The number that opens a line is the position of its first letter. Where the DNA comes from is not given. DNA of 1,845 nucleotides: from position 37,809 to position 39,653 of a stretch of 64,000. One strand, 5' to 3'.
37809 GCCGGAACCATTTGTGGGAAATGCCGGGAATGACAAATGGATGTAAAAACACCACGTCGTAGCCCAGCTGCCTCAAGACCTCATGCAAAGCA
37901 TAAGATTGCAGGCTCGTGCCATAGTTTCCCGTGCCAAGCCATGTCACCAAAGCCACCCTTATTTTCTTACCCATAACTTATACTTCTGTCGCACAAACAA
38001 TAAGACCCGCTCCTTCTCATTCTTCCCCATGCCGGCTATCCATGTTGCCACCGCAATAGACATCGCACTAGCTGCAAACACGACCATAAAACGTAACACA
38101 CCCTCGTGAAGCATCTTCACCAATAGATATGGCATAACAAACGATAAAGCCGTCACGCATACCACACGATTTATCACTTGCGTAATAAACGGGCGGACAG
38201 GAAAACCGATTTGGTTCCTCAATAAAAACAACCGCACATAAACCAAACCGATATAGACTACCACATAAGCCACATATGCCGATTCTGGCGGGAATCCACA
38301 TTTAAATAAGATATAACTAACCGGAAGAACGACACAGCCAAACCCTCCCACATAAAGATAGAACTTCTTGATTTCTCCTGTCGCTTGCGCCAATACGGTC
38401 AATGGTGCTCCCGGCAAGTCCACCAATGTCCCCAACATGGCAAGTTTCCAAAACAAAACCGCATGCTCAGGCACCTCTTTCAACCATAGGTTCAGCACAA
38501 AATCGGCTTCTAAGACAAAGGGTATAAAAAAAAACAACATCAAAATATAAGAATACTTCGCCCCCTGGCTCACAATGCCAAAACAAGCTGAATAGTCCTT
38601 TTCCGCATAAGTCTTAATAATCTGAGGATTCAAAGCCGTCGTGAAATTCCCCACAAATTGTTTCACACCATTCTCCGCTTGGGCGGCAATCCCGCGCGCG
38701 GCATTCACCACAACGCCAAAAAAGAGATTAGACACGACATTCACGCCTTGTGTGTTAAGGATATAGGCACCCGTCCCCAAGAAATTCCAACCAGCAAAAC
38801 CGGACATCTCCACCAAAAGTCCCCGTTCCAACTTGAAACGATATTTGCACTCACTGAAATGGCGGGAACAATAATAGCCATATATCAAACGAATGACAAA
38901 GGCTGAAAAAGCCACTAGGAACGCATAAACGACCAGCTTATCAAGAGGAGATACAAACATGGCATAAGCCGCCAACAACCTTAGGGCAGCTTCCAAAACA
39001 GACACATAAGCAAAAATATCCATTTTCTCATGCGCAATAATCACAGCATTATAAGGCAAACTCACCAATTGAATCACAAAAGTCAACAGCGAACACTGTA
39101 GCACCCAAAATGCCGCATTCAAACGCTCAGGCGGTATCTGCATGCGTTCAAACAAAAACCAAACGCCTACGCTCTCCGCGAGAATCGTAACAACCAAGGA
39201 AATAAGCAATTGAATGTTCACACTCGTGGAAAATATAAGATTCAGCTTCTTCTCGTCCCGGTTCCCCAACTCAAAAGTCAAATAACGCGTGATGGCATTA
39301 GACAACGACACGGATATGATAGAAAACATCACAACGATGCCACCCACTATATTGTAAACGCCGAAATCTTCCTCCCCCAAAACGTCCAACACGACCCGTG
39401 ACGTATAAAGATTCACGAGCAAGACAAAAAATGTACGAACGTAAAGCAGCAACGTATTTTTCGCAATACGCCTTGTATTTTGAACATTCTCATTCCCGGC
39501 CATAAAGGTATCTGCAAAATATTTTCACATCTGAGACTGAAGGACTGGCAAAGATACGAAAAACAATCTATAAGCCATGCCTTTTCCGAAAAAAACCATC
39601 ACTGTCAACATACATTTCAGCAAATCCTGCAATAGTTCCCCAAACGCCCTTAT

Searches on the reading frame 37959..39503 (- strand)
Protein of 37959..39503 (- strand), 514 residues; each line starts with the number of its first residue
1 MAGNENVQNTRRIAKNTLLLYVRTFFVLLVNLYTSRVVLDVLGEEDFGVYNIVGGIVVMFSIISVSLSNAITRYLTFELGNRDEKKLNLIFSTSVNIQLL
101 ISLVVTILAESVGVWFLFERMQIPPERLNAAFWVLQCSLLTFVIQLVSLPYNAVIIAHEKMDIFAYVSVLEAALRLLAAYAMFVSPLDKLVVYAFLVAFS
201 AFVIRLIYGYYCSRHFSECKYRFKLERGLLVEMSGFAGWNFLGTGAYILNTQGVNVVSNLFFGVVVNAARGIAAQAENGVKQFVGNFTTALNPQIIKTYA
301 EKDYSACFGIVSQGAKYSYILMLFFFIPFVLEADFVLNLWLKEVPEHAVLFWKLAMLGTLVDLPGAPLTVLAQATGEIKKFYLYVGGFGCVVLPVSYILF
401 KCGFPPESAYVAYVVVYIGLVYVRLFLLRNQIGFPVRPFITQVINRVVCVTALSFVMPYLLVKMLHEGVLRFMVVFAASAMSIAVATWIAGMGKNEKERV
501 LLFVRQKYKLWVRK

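Call 60: search_protein_families(library=pfam, proteins=[window:37959-39503:-], max_evalue=0.00001)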
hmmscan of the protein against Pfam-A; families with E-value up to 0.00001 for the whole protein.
window:37959-39503:- (514 aa): 1 family
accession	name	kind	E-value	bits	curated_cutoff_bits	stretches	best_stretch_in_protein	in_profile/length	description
PF01554.23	MatE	-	1.7e-07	31.5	24.9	1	24-180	6-160/161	MatE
